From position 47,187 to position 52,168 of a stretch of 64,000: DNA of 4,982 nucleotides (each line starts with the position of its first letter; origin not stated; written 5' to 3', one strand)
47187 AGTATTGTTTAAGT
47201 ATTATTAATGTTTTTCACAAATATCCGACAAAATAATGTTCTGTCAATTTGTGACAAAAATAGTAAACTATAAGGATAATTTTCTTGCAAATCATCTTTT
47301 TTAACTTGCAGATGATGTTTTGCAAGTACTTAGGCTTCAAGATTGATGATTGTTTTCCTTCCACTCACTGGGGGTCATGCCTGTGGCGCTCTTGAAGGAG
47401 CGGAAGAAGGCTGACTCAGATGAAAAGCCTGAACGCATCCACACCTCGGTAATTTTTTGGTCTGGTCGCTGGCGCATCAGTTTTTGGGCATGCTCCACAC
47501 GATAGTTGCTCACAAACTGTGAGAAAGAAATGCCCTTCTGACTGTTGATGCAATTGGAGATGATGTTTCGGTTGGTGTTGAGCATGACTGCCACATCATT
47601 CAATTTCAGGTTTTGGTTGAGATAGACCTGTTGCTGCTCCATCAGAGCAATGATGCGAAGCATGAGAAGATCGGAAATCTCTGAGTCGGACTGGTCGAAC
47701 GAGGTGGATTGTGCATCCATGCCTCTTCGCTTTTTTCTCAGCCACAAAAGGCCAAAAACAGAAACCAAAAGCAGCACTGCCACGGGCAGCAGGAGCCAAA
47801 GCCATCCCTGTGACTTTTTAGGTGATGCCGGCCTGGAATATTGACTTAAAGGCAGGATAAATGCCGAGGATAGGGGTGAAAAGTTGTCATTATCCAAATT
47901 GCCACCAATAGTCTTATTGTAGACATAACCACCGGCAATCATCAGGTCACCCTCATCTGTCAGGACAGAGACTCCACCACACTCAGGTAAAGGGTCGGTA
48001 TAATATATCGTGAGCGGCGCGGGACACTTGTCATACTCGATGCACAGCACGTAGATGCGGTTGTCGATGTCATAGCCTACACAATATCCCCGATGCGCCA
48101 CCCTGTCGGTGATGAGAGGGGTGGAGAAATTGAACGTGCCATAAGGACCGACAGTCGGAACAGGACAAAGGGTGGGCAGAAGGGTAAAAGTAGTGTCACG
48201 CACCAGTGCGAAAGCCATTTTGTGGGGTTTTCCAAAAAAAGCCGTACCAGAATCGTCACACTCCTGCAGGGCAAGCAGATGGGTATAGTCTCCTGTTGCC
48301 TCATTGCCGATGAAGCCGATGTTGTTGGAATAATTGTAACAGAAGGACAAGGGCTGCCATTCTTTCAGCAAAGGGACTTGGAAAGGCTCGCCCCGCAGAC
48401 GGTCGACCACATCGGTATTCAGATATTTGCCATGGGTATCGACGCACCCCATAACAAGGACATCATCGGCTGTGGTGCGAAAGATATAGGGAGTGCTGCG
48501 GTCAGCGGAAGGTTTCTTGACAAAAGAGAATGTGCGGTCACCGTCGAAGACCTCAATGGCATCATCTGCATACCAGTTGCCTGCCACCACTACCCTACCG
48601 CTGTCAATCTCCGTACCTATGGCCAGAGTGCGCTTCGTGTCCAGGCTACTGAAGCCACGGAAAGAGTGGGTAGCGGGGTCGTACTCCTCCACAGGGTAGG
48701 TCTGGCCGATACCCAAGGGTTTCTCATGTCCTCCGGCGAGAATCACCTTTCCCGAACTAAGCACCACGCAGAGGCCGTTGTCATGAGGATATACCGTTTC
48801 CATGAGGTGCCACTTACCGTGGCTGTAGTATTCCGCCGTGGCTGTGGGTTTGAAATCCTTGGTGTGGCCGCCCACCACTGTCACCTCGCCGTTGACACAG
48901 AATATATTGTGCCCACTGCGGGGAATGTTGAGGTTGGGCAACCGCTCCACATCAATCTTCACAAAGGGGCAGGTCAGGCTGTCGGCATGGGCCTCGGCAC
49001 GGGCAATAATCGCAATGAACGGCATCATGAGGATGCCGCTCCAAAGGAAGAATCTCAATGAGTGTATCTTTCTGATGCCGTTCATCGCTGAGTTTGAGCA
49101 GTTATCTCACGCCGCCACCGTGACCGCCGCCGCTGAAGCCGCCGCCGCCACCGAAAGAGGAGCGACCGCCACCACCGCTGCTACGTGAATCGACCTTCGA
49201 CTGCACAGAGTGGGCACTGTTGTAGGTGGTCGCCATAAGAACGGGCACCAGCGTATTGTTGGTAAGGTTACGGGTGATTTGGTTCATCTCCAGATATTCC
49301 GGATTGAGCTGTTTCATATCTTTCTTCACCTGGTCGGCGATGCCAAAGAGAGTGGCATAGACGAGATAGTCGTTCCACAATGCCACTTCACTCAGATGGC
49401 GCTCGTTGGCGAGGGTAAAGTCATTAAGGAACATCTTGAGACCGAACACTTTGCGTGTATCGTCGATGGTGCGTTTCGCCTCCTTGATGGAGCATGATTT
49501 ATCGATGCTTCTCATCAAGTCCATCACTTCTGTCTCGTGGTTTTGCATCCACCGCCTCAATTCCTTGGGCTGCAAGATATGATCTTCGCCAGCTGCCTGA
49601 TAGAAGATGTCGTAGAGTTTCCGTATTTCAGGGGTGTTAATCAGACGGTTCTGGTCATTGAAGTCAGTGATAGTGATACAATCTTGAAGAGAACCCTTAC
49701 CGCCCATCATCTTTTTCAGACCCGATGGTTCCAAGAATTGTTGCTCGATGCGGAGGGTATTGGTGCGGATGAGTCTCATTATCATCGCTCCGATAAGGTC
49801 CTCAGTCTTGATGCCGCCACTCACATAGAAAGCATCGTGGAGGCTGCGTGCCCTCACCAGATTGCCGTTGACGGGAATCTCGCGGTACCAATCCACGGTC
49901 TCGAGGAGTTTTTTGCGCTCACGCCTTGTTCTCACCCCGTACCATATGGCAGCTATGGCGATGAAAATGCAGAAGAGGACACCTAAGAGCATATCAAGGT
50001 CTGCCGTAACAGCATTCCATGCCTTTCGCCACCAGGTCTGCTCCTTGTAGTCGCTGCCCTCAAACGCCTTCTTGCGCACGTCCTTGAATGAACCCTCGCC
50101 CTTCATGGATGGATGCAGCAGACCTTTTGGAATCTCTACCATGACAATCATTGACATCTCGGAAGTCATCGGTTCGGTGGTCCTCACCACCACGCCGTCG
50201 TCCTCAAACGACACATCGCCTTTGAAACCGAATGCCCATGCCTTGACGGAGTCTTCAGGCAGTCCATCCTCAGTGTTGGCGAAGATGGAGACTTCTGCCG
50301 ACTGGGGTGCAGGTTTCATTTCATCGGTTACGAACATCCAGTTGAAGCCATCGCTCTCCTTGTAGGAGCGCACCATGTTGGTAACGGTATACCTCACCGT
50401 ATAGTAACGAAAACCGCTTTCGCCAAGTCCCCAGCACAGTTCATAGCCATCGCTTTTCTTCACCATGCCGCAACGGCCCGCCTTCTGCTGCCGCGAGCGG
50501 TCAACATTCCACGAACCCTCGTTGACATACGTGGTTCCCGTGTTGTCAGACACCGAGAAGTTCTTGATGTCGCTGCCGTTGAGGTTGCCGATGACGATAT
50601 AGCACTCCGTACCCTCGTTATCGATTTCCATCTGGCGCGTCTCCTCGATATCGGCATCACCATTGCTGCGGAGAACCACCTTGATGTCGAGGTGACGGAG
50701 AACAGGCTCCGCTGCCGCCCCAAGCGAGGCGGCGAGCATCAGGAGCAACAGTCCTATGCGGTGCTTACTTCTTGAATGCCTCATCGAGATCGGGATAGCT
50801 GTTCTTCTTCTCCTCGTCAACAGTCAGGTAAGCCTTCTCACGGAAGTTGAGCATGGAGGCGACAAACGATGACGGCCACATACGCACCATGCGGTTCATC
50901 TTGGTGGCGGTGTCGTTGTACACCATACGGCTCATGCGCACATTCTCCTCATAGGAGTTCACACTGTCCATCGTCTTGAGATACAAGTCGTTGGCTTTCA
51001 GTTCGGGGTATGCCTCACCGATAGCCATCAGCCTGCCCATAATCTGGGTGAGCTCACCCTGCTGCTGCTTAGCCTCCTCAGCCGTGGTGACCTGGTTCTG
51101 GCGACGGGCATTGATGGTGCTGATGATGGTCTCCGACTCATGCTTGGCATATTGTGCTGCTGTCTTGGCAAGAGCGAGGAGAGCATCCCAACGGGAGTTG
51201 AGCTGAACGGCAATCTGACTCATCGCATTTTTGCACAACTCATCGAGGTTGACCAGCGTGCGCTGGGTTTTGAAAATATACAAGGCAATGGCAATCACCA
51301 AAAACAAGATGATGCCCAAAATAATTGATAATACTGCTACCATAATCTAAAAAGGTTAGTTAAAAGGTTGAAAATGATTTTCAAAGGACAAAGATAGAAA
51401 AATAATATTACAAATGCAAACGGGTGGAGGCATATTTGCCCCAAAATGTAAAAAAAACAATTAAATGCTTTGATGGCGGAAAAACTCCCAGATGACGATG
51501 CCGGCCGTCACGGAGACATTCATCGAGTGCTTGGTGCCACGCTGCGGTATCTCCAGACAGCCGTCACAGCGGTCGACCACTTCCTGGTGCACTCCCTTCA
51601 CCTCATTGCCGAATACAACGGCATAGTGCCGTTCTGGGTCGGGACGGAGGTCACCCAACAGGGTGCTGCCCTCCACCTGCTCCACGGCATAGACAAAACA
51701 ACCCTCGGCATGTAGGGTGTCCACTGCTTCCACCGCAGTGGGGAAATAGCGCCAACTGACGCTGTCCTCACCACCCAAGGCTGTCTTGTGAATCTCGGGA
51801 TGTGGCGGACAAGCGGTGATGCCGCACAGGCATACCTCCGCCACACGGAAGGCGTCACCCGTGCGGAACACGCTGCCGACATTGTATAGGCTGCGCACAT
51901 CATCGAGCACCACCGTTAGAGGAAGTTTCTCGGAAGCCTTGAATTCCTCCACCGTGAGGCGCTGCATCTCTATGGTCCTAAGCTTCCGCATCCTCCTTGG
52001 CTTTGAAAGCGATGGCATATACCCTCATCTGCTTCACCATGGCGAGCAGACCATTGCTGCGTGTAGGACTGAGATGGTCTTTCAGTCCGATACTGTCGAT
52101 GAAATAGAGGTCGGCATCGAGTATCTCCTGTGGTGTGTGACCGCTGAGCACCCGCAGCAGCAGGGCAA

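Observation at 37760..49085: Kelch-sensor/AraC transmembrane regulator adjacent to a two-gene T9SS-type cargo operon (1030-aa LRR protein + 2095-aa giant protein)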

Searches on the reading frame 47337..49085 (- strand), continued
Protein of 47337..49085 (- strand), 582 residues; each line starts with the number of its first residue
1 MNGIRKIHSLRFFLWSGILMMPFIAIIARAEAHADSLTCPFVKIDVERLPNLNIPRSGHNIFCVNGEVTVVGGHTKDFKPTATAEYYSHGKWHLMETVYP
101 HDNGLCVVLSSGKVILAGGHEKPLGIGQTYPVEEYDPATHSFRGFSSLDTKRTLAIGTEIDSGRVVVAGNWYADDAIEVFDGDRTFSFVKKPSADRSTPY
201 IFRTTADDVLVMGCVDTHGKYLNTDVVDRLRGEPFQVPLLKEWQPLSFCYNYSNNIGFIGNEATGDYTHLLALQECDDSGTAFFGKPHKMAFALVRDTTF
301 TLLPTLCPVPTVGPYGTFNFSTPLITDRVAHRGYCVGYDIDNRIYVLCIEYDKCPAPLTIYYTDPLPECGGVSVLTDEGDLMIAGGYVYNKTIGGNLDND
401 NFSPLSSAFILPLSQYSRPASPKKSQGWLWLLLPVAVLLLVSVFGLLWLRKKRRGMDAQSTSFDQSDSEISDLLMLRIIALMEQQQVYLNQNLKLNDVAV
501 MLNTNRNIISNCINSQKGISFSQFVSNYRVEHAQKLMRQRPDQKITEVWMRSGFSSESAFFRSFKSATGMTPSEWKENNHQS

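Call 29: predict_structure(alignment_id=A1)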
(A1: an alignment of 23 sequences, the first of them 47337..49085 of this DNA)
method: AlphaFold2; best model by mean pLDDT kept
length: 582 residues; sequences in the alignment: 23
mean_pLDDT: 79.0   pTM: 0.63
mean pLDDT of the five models: 79.0, 71.9, 70.1, 69.4, 68.3
residues with pLDDT >= 90: 232; 70-90: 208; 50-70: 73; < 50: 69
segments of 3 or more residues with pLDDT < 50: 1-8, 20-35, 122-127, 399-404, 418-429, 450-466
pLDDT, mean of each block of 10 residues (from residue 1): 46 56 42 58 92 73 87 75 87 87 82 79 47 88 76 83 85 82 79 89 93 84 90 94 85 82 93 78 66 95 94 87 89 90 91 94 83 85 68 51 65 66 38 73 70 33 46 89 93 93 91 92 96 93 91 94 95 87 46
secondary structure, 60 per line:
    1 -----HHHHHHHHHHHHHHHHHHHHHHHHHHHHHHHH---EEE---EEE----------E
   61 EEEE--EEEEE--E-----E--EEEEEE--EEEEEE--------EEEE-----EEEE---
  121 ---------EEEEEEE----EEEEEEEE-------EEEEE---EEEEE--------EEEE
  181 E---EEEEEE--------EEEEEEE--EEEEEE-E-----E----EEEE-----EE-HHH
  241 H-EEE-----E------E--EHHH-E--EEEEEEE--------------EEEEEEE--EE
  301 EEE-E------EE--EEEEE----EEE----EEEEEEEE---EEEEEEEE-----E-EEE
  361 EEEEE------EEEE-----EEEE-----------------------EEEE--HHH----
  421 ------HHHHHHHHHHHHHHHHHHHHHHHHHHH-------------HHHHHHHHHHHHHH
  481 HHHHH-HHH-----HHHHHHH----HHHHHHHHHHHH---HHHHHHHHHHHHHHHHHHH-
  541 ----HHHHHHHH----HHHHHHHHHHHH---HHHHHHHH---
elements in order: H6-37 E41-43 E47-49 E60-64 E67-71 E83-88 E91-96 E105-108 E114-117 E130-136 E141-148 E156-160 E164-168 E177-181 E185-190 E199-205 E208-213 E226-229 H238-241 E243-245 E269-275 E290-296 E299-303 E316-320 E325-327 E332-339 E343-350 E358-365 E372-375 E381-384 E408-411 H427-453 H467-485 H495-501 H506-517 H521-539 H545-552 H557-568 H572-579
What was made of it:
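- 47853..48968 (-): Periplasmic Kelch-type beta-propeller (residues ~40-411), very highly conserved across the family. AF2 model (call 29).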

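Call 31: search_solved_structures(query=A1, max_evalue=1)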
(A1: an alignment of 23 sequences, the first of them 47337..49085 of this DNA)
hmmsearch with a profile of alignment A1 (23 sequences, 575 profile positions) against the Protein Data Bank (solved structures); distinct sequences matched with E-value up to 1: 101 (the best 60 are shown).
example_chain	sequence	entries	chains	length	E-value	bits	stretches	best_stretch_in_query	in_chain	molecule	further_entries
8pjv_A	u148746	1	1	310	3.7e-11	45.6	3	44-155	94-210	SAKe6DR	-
8pjt_A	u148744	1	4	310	5.9e-11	44.9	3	43-152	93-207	SAKe6DEref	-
12aw_A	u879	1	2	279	4.1e-10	42.1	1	456-573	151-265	HYBRID TWO-COMPONENT SYSTEM PROTEIN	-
8pju_A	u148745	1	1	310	6.2e-10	41.5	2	44-161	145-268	SAKe6DEtal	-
6swi_A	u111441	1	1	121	1.8e-09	40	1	479-573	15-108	Two-component response regulator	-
3oou_A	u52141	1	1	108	1.1e-08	37.4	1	487-571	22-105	Lin2118 protein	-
6p7r_A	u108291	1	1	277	2.7e-08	36.1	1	468-569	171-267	Toxin co-regulated pilus virulence regulatory protein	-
3gbg_A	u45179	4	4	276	3.9e-08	35.6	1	469-569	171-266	TCP pilus virulence regulatory protein | AraC family transcriptional regulator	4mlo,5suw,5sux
6p7t_A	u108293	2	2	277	6.6e-08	34.9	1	468-569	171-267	Toxin co-regulated pilus virulence regulatory protein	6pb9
7on6_A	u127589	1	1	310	8.9e-08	34.4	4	81-161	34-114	SAKe6AE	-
7pvp_A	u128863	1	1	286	1e-06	30.9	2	42-145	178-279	SAKe6BC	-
4ch9_A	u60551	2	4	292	1.3e-05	27.3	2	39-91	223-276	KELCH-LIKE PROTEIN 3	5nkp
8pjz_A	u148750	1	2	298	1.4e-05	27.2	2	43-177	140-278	SAKe6EEtal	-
2k9s_A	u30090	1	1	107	1.5e-05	27.1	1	483-571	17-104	Arabinose operon regulatory protein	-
2xn4_A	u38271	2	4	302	5.6e-05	25.2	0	40-88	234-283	KELCH-LIKE PROTEIN 2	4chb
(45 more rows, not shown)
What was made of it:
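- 47853..48968 (-): PDB profile search gives SAKe/Keap1/KLHL3 (call 31).
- On AraC/XylS family transcription factors: PDB matches include HTCS, ToxT, AraC and GadX DNA-binding domains (call 31).
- On Kelch beta-propeller superfamily: The family profile hits Kelch proteins in PDB at E 4e-11 to 1e-4 (call 31).
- Closest known: Bacteroides hybrid two-component systems. Same: The best solved-structure match of the HTH is an HTCS DNA-binding domain (12aw, E 4e-10, call 31).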

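Call 38: fold_search(model_id=the predicted structure, library=pdb)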
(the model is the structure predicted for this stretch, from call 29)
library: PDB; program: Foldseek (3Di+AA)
matches with E <= 10: 1236; with E <= 0.001: 540
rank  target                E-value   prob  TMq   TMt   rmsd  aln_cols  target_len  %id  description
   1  8pjv                  7.3e-11  1.00  0.29  0.53   7.7       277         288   16  Crystal structure of the computationally designed SAKe6DR protein (released 2024-07-10)
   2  7pvp                  1.3e-10  1.00  0.29  0.54   7.3       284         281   19  Crystal structure of the SAKe6BC designer protein (released 2023-01-18)
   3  7q58                  2.7e-10  1.00  0.28  0.52   7.8       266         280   18  Crystal structure of the SAKe6BR designer protein (released 2023-02-22)
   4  7k2d_B                4.7e-10  1.00  0.29  0.54   8.1       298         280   14  Kelch domain of human KEAP1 bound to Nrf2 linear peptide, Ac-GDEETGE-NH2 (released 2021-04-07)
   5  7ong                  5.2e-10  1.00  0.31  0.54   5.5       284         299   19  Crystal structure of the computationally designed SAKe6BE-L1 protein (released 2022-12-14)
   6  8pjw_A                5.2e-10  1.00  0.31  0.57   6.8       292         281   17  Crystal structure of the computationally designed SAKe6FE protein (released 2024-07-10)
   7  7opu                  6.5e-10  1.00  0.28  0.51   7.8       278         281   19  Self-assembled crystal structure of the computationally designed SAKe6BE-3HH protein (released 2022-12-14)
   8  4ch9_A                8.5e-10  1.00  0.29  0.53   7.0       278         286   17  Crystal structure of the human KLHL3 Kelch domain in complex with a WNK4 peptide (released 2014-01-08)
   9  7k2d_A                8.5e-10  1.00  0.29  0.54   6.6       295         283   14  Kelch domain of human KEAP1 bound to Nrf2 linear peptide, Ac-GDEETGE-NH2 (released 2021-04-07)
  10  5nkp_B                8.5e-10  1.00  0.29  0.52   7.1       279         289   16  Crystal structure of the human KLHL3 Kelch domain in complex with a WNK3 peptide (released 2017-05-03)
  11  7on8                  1.0e-09  1.00  0.30  0.52   6.7       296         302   16  Crystal structure of the computationally designed SAKe6AR protein (released 2022-12-14)
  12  8pjt_A                1.1e-09  1.00  0.26  0.46   6.8       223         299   19  Crystal structure of the computationally designed SAKe6DEref protein (released 2024-07-10)
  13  7op4                  1.2e-09  1.00  0.29  0.55   5.7       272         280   19  Crystal structure of the computationally designed SAKe6BE-3HH protein (released 2022-12-14)
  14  4xmb                  1.4e-09  1.00  0.28  0.52   8.2       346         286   13  Crystal structure of 2,2'-(naphthalene-1,4-diylbis(((4-methoxyphenyl)sulfonyl)azanediyl))diacetamide bound to human Keap (released 2015-09-30)
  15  7k2l_B                1.5e-09  1.00  0.29  0.53   6.6       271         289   15  Kelch domain of human KEAP1 bound to Nrf2 cyclic peptide, c[BAL-NPETGE] (released 2021-04-07)
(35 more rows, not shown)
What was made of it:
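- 47853..48968 (-): Foldseek gives Kelch domains and galactose oxidase (call 38).
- On Kelch beta-propeller superfamily: The AF2 model hits Keap1, KLHL3 and SAKe at E about 1e-10, probability 1.0, TMt 0.5-0.57 (call 38).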

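Call 80: list_cluster_members(proteins=[window:47340-49085:-, window:44089-47178:-, window:37763-44047:-])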
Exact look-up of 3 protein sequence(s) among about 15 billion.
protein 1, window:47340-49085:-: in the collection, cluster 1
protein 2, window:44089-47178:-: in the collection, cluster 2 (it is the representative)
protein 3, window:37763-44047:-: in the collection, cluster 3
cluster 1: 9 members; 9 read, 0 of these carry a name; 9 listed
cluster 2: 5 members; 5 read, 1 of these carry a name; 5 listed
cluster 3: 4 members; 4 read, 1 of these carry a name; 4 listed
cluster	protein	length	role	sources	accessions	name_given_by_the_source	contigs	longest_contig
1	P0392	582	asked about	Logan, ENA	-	-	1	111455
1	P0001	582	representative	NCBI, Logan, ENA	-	-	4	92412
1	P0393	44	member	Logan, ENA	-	-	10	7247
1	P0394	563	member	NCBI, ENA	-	-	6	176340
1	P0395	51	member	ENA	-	-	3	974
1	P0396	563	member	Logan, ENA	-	-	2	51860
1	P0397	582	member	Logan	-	-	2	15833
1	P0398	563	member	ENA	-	-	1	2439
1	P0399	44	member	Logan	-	-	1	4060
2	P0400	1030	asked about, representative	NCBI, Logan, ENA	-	-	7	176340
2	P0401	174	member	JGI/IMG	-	hypothetical protein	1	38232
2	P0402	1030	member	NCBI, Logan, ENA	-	-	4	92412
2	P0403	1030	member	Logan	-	-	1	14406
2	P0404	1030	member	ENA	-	-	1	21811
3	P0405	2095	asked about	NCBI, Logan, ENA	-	-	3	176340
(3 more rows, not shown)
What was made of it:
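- Tried and rejected: Cluster look-up of the three proteins: present in NCBI, ENA and Logan assemblies, but unnamed or 'hypothetical' (call 80).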

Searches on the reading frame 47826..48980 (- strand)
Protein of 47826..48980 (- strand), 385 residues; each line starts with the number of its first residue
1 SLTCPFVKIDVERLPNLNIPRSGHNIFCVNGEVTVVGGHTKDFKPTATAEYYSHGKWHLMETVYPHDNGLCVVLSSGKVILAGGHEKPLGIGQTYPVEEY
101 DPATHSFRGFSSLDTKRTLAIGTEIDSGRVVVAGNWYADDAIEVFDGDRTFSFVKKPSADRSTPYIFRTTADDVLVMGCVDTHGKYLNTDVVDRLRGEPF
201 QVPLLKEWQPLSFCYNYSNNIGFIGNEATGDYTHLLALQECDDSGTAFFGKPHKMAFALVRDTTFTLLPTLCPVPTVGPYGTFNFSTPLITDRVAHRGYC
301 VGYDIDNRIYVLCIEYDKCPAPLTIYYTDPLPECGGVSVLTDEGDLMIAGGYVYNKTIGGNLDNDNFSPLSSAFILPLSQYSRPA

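Call 69: search_protein_representatives(protein=window:47826-48980:-)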
Query: 385 residues. Proteins with E-value up to 0.001 (for the whole library): 13253; up to 1e-10: 2801; up to 1e-30: 272. The best 150 are listed.
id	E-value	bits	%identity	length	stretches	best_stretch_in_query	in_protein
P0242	1.0e-114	399.9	56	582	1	3-377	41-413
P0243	2.3e-112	392.1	52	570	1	3-379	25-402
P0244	2.6e-111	388.7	53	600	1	3-380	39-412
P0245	9.8e-111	386.8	49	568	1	3-378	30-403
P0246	1.2e-109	383.2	48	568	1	3-378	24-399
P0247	1.5e-108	379.6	51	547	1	5-380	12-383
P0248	1.0e-107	376.9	50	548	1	2-379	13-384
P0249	2.0e-107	375.9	51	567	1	3-382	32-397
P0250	1.1e-106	373.4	52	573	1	3-376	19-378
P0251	1.7e-106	372.9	50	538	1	3-378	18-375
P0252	2.2e-106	372.4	51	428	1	2-357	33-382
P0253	2.2e-105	369.2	46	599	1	4-380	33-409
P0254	1.3e-104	366.6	52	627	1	3-378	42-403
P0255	2.1e-104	365.9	51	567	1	3-377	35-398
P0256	3.4e-104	365.3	51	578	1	4-355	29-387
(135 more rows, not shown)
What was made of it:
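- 47853..48968 (-): 272 clusters at 50% identity have E<=1e-30, nearly all 540-600 aa long (call 69).
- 272 clusters at 50% identity with E<=1e-30, nearly all 540-600 aa (call 69).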

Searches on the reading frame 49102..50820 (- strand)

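Call 10: search_protein_families(library=pfam, proteins=[window:49102-50820:-], max_evalue=0.001)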
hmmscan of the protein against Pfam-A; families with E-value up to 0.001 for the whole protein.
window:49102-50820:- (572 aa): 2 families
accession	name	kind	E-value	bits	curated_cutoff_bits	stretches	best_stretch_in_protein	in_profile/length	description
PF20990.2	DUF2207_C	-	1.3e-15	58.2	33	1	457-502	202-247/247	Predicted membrane protein (DUF2207) C-terminal domain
PF09972.14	DUF2207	-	1.2e-10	42.3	24.4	1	43-210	4-153/172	Predicted membrane protein (DUF2207) N-terminal domain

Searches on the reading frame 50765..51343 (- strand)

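Call 10: search_protein_families(library=pfam, proteins=[window:50765-51343:-], max_evalue=0.001)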
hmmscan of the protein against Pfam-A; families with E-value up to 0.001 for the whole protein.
window:50765-51343:- (192 aa): 1 family
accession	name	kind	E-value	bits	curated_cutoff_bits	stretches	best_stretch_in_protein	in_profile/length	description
PF04011.17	LemA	-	1e-34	119.9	26.2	1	40-184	1-145/149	LemA family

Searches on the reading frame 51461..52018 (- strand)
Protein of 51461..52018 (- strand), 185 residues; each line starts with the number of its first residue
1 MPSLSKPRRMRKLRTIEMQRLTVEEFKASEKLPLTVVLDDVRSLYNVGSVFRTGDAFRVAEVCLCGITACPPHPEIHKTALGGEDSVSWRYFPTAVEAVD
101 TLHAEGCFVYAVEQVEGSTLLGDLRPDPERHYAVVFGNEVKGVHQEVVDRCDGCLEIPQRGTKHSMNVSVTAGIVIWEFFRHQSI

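Call 10: search_protein_families(library=pfam, proteins=[window:51461-52018:-], max_evalue=0.001)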
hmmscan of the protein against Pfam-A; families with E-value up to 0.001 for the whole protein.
window:51461-52018:- (185 aa): 1 family
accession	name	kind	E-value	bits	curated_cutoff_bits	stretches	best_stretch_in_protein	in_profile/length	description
PF00588.24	SpoU_methylase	-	3.2e-32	112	29.7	1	34-176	2-141/142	SpoU rRNA Methylase family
